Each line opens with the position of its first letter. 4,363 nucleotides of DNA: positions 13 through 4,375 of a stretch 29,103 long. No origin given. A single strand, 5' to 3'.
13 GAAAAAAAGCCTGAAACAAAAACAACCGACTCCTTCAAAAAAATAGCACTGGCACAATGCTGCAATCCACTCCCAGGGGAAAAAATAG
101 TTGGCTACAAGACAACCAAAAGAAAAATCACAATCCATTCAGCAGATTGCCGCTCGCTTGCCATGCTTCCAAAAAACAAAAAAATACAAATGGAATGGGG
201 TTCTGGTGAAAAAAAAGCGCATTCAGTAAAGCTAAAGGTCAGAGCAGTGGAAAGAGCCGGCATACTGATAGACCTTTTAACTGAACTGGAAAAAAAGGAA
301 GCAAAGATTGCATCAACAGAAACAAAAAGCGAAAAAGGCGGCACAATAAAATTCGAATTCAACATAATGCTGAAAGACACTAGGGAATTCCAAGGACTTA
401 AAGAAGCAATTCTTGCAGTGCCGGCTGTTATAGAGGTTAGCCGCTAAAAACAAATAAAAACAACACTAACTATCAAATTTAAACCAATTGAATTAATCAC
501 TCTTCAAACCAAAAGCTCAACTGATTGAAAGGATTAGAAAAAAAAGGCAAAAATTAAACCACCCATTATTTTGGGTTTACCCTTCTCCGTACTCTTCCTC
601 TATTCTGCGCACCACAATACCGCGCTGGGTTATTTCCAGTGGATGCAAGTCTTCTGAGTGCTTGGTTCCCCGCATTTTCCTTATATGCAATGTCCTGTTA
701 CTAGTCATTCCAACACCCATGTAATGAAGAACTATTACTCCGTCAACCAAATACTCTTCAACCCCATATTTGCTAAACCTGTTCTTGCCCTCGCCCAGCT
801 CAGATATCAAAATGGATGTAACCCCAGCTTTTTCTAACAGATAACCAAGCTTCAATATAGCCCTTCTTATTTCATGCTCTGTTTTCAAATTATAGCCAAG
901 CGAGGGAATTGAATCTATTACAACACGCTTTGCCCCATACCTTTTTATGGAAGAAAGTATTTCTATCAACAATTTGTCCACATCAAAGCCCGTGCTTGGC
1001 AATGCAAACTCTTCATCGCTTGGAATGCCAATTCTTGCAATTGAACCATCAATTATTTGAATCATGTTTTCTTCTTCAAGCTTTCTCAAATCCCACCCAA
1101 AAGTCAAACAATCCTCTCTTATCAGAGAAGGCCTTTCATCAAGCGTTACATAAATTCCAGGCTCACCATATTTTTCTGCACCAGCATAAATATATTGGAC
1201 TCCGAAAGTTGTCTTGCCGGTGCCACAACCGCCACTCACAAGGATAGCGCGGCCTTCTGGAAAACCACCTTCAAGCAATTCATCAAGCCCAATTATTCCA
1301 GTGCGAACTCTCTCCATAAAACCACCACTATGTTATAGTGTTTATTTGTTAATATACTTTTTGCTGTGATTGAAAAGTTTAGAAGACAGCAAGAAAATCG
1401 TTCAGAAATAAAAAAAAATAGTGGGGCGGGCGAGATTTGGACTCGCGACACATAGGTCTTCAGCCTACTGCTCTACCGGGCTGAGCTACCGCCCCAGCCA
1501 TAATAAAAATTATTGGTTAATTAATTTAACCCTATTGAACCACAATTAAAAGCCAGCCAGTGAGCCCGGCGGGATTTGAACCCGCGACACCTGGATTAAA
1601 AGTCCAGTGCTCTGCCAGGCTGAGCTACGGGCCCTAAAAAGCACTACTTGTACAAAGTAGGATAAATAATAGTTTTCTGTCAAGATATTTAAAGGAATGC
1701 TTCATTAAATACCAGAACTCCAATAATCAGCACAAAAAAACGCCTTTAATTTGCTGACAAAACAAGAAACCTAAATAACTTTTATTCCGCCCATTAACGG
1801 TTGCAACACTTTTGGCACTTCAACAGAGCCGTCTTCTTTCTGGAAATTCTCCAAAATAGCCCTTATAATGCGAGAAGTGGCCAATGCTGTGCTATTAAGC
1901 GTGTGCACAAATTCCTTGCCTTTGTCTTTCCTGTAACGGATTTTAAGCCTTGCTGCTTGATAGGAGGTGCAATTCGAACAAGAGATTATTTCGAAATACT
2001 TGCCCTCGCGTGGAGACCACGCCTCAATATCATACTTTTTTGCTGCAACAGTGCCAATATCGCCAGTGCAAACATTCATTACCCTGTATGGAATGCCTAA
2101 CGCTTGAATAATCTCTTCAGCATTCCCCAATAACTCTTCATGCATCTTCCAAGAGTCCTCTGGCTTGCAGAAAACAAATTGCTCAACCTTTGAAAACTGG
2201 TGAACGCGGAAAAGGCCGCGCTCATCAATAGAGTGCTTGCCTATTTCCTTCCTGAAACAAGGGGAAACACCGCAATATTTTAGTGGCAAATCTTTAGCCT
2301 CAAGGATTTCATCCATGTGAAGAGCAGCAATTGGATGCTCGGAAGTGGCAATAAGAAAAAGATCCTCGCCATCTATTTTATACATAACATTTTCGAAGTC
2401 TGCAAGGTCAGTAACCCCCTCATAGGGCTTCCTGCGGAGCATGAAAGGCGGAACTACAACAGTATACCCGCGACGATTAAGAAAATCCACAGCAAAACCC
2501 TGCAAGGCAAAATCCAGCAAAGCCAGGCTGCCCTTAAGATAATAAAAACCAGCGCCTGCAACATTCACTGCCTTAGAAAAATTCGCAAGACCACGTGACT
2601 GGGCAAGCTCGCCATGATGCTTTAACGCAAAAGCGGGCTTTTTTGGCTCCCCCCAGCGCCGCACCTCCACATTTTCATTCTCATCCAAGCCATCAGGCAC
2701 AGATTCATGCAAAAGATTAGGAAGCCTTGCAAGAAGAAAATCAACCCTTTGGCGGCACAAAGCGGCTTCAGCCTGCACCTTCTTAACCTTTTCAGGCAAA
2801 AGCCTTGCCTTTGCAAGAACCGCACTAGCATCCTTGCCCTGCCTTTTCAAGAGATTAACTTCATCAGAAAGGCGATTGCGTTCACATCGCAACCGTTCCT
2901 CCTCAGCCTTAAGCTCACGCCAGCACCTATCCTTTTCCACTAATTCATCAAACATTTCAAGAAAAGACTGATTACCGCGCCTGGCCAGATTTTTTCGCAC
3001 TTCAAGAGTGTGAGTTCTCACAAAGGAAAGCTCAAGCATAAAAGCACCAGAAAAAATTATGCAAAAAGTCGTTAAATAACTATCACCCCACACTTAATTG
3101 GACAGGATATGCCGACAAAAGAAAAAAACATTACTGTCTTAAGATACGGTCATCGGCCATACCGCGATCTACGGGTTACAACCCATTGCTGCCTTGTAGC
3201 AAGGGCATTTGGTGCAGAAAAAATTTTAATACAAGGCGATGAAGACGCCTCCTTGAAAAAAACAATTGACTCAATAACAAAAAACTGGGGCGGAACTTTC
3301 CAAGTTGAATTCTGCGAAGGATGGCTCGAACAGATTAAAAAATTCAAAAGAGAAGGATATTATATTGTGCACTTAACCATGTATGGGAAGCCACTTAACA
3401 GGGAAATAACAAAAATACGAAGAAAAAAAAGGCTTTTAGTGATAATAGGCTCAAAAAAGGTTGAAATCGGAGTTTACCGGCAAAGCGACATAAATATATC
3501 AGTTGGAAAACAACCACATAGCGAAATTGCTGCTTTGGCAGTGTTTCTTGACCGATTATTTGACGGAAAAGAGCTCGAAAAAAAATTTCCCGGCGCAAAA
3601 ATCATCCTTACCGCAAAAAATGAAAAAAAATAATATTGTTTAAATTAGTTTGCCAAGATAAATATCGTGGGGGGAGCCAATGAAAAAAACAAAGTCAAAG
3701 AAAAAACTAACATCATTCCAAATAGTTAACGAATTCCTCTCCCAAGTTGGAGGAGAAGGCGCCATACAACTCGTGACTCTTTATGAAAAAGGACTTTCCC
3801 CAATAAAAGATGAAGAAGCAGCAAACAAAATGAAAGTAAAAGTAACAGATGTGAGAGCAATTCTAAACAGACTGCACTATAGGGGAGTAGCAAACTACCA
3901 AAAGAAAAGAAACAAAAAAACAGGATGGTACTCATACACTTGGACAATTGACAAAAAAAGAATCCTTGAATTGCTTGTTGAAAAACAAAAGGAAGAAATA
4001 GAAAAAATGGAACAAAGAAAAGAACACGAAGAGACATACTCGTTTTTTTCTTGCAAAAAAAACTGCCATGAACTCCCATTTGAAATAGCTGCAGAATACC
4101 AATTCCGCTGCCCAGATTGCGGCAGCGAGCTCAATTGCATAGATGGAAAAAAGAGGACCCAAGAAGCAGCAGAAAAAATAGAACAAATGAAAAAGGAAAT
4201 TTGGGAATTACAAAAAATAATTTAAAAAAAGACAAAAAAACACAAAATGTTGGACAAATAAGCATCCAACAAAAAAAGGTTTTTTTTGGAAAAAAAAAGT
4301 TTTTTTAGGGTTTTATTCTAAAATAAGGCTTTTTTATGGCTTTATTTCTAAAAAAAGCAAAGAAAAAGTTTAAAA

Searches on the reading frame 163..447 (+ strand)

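Call 75: search_protein_families(library=pfam, proteins=[window:163-447:+], max_evalue=0.01)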
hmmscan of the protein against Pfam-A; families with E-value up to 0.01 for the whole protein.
window:163-447:+ (94 aa): 1 family
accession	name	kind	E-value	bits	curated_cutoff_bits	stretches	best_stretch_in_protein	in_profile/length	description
PF13291.12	ACT_4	-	1.6e-11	45.1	27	1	17-94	2-80/80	ACT domain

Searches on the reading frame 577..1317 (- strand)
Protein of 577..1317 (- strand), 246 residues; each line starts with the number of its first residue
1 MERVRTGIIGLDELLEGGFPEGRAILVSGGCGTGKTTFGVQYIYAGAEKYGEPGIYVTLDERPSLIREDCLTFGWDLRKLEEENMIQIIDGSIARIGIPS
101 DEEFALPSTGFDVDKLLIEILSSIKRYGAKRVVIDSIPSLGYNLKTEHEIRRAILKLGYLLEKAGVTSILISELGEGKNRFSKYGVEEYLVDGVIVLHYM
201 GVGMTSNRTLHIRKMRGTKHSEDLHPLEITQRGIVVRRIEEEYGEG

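Call 7: search_protein_families(library=ncbifam, proteins=[window:577-1317:-], max_evalue=0.001)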
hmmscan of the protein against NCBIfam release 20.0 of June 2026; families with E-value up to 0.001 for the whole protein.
window:577-1317:- (246 aa): 10 families
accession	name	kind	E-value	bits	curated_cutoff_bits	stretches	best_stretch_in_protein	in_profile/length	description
NF006799.0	PRK09302.1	equivalog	8.6e-60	202.7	408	1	2-236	11-238/515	circadian clock protein KaiC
TIGR03877.1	thermo_KaiC_1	hypoth_equivalog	6.4e-55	186.2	307.25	1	1-237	1-233/238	KaiC domain-containing protein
TIGR02655.1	circ_KaiC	equivalog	7.9e-47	160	546.25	1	3-236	2-228/484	circadian clock protein KaiC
TIGR03880.1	KaiC_arch_3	hypoth_equivalog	2.8e-42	144.7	249.45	1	7-236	1-217/224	KaiC domain-containing protein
TIGR03881.1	KaiC_arch_4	hypoth_equivalog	9.6e-34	117.1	247.8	1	2-237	1-229/231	KaiC domain-containing protein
TIGR03878.1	thermo_KaiC_2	hypoth_equivalog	4.7e-10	39.2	232.2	1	17-234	31-251/259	KaiC domain-containing protein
NF004723.0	PRK06067.1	subfamily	3.1e-06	26.9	194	1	4-222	16-219/243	flagellar accessory protein FlaH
NF052589.1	ArlH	equivalog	1.1e-05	25.3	215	1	11-229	9-215/229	archaellum protein ArlH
TIGR02012.1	tigrfam_recA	equivalog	0.00011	21.7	325.3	1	2-57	34-89/321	recombinase RecA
TIGR00416.1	sms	equivalog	0.00026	19.9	403.05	0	2-66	74-137/454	DNA repair protein RadA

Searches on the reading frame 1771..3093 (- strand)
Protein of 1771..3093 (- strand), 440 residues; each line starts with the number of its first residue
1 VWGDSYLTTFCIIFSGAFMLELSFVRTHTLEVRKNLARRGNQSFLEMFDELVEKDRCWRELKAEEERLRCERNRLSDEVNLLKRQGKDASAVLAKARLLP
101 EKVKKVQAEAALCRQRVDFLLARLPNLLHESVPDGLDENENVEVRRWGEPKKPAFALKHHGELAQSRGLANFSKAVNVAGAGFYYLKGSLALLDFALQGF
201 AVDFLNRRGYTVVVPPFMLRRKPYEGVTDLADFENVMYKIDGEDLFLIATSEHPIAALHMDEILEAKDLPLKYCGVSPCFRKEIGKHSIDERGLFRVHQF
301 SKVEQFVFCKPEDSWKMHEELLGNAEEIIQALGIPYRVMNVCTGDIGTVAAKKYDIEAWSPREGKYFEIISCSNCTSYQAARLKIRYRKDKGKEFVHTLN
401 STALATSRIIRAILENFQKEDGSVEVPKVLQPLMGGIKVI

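Call 7: search_protein_families(library=ncbifam, proteins=[window:1771-3093:-], max_evalue=0.001)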
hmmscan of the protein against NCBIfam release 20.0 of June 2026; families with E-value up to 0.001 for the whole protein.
window:1771-3093:- (440 aa): 6 families
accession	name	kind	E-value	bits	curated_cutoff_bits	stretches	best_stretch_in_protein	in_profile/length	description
TIGR00414.1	serS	equivalog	1.4e-141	472.3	301.65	1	19-434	1-418/418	serine--tRNA ligase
TIGR00418.1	thrS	equivalog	6.2e-12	45.2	383.65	1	158-343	171-353/565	threonine--tRNA ligase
NF003211.1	PRK04173.1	equivalog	6.6e-07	28.5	312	1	267-417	186-342/454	glycine--tRNA ligase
TIGR00409.1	proS_fam_II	equivalog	1.9e-06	27.1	306.7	1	242-393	101-243/568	proline--tRNA ligase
NF006625.0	PRK09194.1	equivalog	3.3e-06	26.3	558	1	206-385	62-236/559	proline--tRNA ligase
TIGR00408.1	proS_fam_I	equivalog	3.9e-05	22.8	437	1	244-425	99-276/475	proline--tRNA ligase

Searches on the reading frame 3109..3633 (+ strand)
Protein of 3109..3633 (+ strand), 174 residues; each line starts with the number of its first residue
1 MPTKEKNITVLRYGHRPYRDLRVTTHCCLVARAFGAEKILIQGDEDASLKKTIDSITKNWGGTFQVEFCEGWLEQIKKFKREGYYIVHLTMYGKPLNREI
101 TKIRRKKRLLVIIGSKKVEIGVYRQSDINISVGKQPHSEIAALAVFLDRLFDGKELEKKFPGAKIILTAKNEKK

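Call 75: search_protein_families(library=pfam, proteins=[window:3109-3633:+], max_evalue=0.01)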
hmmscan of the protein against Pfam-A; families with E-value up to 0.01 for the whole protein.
window:3109-3633:+ (174 aa): 2 families
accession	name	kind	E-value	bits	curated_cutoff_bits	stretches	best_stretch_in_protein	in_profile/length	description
PF01994.21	Trm56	-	1.3e-41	141.7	25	1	60-174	1-116/119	tRNA ribose 2'-O-methyltransferase, aTrm56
PF00588.24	SpoU_methylase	-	0.0015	19.1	29.7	1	30-115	21-103/142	SpoU rRNA Methylase family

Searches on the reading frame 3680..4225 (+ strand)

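Call 75: search_protein_families(library=pfam, proteins=[window:3680-4225:+], max_evalue=0.01)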
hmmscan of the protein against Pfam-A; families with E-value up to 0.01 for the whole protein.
window:3680-4225:+ (181 aa): 2 families
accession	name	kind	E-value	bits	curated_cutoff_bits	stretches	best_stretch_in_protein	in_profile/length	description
PF02002.24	TFIIE_alpha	-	6.3e-15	55.4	22.9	1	21-118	8-104/105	TFIIE alpha subunit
PF03444.21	HrcA_DNA-bdg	-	0.0072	16.4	21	0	28-66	10-48/79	Winged helix-turn-helix transcription repressor, HrcA DNA-binding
